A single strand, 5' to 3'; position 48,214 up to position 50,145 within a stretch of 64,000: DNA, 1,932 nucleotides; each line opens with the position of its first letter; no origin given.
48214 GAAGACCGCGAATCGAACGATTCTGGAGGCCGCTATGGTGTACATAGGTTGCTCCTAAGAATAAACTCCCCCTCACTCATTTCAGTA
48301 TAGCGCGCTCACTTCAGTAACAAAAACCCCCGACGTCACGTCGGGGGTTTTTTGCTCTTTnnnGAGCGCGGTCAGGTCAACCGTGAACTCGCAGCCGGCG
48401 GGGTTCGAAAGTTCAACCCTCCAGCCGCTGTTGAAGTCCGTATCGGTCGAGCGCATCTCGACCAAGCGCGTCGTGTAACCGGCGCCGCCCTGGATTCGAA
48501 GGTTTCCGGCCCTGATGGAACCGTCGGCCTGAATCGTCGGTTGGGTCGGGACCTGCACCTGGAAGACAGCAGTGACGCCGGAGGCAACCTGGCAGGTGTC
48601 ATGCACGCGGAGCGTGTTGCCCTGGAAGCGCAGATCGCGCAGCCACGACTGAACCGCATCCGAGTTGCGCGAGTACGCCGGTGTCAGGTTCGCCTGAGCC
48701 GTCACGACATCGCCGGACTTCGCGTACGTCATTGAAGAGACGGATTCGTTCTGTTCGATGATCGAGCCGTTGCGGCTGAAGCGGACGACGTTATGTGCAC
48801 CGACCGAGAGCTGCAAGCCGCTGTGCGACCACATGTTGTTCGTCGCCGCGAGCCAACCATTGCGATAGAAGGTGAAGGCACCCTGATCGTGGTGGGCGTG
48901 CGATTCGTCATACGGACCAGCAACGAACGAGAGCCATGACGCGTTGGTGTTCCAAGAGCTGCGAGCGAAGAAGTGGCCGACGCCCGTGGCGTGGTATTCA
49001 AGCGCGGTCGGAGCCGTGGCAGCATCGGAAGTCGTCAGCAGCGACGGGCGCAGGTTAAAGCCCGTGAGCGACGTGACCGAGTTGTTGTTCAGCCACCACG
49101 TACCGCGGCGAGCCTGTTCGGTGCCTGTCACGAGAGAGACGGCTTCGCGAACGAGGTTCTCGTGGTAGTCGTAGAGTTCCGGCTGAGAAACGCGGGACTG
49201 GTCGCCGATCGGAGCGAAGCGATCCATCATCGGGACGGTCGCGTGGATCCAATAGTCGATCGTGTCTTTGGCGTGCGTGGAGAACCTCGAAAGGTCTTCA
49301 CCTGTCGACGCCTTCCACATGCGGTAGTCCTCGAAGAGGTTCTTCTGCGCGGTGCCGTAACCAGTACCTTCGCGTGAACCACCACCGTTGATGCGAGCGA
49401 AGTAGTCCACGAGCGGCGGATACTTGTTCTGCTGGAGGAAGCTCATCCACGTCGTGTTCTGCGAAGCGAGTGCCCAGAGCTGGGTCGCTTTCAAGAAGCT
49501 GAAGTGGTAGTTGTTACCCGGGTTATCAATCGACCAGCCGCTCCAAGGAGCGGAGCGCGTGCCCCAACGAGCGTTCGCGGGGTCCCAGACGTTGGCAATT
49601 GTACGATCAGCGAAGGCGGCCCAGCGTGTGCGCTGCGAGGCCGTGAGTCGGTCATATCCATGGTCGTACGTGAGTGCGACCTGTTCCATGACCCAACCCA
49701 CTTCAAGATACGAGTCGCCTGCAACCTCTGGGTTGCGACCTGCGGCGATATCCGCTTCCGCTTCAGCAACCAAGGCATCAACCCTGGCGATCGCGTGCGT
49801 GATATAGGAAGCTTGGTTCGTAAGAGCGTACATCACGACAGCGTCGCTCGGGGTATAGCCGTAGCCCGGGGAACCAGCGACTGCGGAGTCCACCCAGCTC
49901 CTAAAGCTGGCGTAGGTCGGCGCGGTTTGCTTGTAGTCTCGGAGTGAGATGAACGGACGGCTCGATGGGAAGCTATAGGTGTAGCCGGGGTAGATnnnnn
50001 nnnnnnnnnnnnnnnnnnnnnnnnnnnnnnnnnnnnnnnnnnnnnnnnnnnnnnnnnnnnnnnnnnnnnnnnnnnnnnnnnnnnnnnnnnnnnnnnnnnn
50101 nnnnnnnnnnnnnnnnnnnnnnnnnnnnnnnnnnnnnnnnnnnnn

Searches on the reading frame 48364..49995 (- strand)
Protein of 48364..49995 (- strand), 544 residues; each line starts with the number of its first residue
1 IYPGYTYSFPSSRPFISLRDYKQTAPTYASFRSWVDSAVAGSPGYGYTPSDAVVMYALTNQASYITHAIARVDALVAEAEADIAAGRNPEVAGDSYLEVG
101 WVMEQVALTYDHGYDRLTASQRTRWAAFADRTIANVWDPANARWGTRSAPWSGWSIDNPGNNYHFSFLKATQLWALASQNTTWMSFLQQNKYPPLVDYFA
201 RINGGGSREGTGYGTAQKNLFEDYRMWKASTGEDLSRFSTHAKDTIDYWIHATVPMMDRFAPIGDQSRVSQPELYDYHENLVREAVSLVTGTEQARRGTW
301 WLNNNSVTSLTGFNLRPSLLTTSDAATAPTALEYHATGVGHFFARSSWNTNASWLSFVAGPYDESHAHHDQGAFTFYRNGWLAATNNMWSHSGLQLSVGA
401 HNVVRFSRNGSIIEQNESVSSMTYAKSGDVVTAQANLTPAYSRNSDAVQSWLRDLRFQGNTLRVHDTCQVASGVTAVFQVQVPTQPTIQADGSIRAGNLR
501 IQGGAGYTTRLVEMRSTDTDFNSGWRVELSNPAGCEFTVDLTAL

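Call 84: search_solved_structures(query=window:48364-49995:-, max_evalue=0.01)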
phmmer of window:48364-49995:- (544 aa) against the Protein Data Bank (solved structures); distinct sequences matched with E-value up to 0.01: 0.
